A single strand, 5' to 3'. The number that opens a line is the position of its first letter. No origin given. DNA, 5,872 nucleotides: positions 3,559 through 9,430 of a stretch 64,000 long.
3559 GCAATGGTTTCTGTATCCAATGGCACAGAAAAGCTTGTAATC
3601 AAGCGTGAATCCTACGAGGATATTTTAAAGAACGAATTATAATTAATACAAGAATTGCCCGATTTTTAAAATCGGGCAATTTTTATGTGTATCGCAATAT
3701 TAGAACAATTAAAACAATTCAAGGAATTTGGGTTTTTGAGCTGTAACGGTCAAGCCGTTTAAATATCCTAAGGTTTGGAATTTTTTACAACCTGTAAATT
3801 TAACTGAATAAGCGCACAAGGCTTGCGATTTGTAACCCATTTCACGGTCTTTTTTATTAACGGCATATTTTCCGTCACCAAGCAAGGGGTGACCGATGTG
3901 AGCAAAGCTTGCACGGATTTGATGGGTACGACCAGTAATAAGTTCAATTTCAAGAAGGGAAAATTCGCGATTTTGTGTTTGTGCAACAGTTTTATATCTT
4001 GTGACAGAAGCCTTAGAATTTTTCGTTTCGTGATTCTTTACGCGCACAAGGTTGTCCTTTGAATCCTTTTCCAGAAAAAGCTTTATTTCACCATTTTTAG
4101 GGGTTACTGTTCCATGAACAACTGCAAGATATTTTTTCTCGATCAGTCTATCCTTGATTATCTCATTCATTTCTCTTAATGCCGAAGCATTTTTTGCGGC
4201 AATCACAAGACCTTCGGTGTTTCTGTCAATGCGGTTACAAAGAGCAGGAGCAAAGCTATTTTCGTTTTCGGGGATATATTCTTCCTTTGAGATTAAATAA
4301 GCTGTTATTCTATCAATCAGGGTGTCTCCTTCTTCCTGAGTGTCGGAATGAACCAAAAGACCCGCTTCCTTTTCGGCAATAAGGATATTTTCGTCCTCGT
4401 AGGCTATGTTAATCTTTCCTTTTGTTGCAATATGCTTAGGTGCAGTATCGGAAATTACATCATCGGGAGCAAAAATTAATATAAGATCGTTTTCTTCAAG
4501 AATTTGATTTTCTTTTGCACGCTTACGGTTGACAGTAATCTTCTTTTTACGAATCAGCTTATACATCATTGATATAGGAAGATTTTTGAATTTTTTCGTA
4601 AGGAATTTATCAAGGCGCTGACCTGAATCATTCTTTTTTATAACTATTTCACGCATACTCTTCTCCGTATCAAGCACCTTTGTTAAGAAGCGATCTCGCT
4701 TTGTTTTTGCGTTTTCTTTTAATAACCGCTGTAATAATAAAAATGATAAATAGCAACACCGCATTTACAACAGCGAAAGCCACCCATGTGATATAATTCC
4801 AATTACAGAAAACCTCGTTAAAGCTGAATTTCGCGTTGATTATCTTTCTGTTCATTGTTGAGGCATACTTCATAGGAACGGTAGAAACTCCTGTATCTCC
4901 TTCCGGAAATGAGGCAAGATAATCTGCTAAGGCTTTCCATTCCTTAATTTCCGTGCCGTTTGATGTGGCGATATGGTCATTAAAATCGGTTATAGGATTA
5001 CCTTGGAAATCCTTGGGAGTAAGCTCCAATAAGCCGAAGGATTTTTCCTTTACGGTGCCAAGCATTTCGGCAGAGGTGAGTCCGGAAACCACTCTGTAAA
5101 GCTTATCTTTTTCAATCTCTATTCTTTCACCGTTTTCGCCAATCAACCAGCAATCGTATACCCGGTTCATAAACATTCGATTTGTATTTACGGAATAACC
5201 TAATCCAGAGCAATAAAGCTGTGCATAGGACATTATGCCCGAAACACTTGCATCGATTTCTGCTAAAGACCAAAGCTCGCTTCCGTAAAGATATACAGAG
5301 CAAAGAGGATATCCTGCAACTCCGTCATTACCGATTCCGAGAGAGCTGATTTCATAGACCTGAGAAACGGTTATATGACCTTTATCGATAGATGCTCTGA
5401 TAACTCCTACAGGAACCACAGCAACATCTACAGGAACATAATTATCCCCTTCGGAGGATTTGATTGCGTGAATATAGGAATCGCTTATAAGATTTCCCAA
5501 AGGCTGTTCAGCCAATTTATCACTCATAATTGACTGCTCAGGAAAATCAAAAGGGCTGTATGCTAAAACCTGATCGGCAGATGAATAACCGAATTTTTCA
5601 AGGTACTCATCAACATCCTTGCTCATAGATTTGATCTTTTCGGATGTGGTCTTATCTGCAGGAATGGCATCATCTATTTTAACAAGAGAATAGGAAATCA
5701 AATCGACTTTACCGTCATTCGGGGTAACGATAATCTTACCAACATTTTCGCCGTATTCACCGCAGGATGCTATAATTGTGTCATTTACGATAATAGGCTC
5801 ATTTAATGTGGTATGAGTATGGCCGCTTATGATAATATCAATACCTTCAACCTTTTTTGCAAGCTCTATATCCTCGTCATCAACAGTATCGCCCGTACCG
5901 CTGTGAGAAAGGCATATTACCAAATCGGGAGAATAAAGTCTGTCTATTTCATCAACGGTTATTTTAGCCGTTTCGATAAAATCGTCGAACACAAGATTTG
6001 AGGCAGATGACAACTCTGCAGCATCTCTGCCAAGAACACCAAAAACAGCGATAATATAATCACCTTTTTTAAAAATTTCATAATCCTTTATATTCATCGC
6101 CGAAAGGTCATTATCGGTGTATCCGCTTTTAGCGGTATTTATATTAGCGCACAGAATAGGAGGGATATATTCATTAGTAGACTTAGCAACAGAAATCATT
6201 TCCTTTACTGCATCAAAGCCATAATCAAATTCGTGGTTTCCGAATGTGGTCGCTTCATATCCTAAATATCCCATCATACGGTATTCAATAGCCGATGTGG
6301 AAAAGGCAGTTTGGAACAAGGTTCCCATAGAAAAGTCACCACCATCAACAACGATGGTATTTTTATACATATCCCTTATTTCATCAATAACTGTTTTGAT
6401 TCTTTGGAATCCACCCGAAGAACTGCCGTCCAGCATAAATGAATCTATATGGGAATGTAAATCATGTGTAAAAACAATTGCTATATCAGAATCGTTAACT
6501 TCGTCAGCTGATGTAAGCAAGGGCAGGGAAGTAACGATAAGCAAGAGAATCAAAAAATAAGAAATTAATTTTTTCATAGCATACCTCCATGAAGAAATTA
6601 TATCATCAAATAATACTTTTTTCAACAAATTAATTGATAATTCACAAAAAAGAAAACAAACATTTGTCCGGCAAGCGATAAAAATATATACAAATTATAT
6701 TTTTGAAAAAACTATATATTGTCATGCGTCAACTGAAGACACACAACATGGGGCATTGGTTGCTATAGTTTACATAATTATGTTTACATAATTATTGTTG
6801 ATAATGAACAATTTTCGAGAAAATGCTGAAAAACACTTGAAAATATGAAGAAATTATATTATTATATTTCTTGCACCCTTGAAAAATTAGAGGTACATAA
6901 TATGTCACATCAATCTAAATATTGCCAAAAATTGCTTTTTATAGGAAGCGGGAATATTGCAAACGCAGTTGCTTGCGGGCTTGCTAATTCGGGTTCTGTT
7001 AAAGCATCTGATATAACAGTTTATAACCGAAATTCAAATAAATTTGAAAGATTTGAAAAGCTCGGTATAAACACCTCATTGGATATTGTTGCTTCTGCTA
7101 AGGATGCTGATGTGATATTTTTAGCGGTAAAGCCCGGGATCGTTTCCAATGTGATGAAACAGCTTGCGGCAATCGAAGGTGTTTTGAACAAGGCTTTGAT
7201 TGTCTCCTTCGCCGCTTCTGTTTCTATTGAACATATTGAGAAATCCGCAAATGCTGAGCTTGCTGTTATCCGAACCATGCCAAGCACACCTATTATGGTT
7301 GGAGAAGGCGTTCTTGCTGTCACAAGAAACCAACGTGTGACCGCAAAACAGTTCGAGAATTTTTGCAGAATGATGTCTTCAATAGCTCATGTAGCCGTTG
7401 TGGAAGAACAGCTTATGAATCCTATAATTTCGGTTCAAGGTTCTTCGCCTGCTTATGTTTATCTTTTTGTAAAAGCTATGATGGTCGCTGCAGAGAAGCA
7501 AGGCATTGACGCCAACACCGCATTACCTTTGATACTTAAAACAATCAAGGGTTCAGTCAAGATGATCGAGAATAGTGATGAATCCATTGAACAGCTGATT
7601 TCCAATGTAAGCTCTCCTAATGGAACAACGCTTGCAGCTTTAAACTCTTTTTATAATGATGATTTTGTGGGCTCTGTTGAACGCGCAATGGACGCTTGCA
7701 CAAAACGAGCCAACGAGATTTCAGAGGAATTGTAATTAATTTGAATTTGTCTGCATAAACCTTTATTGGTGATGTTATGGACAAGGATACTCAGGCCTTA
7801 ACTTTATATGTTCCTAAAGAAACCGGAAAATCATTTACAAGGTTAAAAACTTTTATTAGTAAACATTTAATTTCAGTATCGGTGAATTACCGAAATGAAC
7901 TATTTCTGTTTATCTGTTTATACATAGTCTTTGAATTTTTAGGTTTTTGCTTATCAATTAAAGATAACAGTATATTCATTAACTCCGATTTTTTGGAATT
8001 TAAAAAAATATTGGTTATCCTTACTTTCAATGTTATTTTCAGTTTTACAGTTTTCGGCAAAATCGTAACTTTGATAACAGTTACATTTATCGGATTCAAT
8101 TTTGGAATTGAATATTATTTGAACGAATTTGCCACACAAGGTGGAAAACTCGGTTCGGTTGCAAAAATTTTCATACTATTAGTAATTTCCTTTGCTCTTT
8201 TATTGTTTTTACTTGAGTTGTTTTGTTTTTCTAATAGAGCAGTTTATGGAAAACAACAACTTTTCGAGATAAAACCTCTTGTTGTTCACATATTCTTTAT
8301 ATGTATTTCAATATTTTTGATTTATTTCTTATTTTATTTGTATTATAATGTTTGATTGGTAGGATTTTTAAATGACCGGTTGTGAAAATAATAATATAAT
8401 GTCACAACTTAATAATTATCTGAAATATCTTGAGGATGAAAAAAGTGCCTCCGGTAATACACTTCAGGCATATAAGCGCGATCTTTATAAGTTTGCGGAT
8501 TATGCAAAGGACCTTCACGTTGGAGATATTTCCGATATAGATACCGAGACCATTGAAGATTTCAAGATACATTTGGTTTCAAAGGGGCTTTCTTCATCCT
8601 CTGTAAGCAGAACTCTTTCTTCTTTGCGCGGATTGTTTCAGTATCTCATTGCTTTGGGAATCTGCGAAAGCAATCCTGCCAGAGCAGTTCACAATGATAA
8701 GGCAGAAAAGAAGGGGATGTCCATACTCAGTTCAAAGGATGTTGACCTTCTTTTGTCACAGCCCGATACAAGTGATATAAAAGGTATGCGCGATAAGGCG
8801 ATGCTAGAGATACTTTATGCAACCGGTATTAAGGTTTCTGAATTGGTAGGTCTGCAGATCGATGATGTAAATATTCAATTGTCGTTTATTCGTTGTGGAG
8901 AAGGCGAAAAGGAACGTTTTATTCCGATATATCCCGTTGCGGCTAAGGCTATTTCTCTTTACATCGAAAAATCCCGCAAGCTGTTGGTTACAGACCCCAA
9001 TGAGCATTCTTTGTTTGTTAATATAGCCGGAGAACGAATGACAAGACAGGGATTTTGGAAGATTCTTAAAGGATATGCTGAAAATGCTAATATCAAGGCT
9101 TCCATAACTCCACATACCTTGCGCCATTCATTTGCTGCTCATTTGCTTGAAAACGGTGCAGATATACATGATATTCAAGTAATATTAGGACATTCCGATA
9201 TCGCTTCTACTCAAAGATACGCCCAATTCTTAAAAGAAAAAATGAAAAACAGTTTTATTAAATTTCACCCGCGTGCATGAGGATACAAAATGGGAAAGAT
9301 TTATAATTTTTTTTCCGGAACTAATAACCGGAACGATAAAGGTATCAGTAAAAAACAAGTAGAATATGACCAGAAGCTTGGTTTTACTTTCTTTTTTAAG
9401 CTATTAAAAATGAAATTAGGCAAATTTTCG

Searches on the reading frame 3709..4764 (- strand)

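Call 79: search_protein_families(library=pfam, proteins=[window:3709-4764:-], max_evalue=0.00001)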
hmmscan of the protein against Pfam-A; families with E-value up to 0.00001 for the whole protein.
window:3709-4764:- (351 aa): 2 families
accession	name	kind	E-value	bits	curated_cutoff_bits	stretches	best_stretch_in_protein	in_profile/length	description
PF00849.27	PseudoU_synth_2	-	2.8e-32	112.5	26.8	1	126-289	1-152/152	RNA pseudouridylate synthase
PF01479.30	S4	-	7e-09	35.7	22.8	1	49-95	1-48/48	S4 domain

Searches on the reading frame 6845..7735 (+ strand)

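Call 79: search_protein_families(library=pfam, proteins=[window:6845-7735:+], max_evalue=0.00001)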
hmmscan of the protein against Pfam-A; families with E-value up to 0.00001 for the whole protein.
window:6845-7735:+ (296 aa): 2 families
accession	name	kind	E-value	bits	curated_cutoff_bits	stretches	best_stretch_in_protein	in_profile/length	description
PF14748.11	P5CR_dimer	-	3.5e-30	104.8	25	1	188-291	1-104/105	Pyrroline-5-carboxylate reductase dimerisation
PF03807.23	F420_oxidored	-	9.5e-14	52.2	21.6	1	30-124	2-93/94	NADP oxidoreductase coenzyme F420-dependent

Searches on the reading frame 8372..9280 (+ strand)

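Call 79: search_protein_families(library=pfam, proteins=[window:8372-9280:+], max_evalue=0.00001)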
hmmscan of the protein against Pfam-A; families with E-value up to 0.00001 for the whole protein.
window:8372-9280:+ (302 aa): 3 families
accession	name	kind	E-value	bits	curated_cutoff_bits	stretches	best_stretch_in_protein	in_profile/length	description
PF00589.27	Phage_integrase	-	6.7e-42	143.6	27.1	1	119-287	3-169/172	Phage integrase family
PF02899.23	Phage_int_SAM_1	-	2.9e-19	69.6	22.3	1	13-94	1-81/83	Phage integrase, N-terminal SAM-like domain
PF13102.12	Phage_int_SAM_5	-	1.3e-08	35.5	22.3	1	15-103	4-93/98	Phage integrase SAM-like domain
